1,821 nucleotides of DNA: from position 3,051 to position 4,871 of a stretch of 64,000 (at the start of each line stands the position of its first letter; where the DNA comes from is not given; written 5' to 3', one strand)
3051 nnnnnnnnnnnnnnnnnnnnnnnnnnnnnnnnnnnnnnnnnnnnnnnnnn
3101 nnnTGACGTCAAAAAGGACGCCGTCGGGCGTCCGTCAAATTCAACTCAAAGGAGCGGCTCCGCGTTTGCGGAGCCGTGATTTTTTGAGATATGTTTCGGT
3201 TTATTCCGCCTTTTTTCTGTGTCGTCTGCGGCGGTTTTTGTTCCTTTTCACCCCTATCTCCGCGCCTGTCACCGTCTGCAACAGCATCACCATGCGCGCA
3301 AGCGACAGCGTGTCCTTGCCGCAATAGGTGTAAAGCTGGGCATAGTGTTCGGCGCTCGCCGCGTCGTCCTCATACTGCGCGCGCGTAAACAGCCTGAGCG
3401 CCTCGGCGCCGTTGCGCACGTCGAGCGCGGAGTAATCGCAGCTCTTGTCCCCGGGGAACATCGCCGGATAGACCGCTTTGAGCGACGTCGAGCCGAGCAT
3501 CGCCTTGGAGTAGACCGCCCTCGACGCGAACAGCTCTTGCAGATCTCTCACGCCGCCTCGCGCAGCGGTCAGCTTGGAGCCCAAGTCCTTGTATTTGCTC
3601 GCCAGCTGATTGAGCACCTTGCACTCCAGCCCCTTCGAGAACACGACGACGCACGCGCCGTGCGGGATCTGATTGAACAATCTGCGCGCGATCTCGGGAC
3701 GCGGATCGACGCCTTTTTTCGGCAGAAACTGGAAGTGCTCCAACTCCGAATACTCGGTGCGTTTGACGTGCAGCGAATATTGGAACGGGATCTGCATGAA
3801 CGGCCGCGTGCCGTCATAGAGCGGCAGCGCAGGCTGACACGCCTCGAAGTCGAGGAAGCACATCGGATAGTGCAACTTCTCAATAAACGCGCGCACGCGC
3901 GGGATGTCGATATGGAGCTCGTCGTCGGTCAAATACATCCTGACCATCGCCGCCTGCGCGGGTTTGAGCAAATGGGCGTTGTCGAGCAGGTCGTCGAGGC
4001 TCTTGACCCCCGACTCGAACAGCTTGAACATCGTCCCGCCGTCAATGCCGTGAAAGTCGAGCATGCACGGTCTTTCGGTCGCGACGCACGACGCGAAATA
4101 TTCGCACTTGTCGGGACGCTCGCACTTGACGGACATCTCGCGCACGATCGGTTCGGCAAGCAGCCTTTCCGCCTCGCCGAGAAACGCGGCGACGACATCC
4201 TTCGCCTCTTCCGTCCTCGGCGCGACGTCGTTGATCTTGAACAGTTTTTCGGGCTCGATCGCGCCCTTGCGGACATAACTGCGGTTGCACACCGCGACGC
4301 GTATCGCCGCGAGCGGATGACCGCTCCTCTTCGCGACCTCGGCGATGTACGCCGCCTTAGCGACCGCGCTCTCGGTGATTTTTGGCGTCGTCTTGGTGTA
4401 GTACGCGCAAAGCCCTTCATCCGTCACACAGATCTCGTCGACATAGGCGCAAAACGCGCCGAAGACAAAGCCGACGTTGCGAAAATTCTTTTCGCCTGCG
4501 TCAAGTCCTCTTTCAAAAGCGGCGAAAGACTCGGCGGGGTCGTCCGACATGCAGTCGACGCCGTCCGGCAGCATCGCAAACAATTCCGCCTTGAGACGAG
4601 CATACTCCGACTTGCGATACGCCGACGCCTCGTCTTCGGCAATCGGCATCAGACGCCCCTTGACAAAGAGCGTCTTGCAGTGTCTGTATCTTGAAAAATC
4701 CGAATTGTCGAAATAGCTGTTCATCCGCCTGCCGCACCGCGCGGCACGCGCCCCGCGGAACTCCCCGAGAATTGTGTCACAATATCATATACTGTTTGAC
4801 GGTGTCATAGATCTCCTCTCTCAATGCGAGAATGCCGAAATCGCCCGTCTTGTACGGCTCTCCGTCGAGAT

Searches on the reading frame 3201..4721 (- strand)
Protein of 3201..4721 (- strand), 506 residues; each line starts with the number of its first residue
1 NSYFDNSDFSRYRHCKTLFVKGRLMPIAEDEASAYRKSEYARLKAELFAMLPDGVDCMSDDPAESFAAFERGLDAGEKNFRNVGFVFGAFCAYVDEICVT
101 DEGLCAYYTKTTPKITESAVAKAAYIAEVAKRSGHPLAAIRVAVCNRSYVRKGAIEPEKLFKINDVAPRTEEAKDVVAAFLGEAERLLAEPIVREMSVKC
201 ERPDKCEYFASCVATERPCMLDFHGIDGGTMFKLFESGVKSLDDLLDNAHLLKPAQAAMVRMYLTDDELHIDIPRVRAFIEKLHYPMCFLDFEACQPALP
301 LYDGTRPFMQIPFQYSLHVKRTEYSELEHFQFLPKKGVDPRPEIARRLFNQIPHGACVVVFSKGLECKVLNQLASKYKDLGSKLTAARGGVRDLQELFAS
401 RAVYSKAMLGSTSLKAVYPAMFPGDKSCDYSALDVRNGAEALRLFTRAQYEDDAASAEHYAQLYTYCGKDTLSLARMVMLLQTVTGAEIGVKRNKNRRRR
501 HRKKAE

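Call 49: search_protein_families(library=pfam, proteins=[window:3201-4721:-], max_evalue=1)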
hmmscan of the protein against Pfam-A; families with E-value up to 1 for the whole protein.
window:3201-4721:- (506 aa): 2 families
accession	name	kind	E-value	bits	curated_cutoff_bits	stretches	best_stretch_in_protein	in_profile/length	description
PF11074.14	DUF2779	-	1.2e-33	116.4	23.3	1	288-413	1-126/126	Domain of unknown function(DUF2779)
PF10391.15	DNA_pol_lambd_f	-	0.036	14.3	29.8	1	233-263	16-47/51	Fingers domain of DNA polymerase lambda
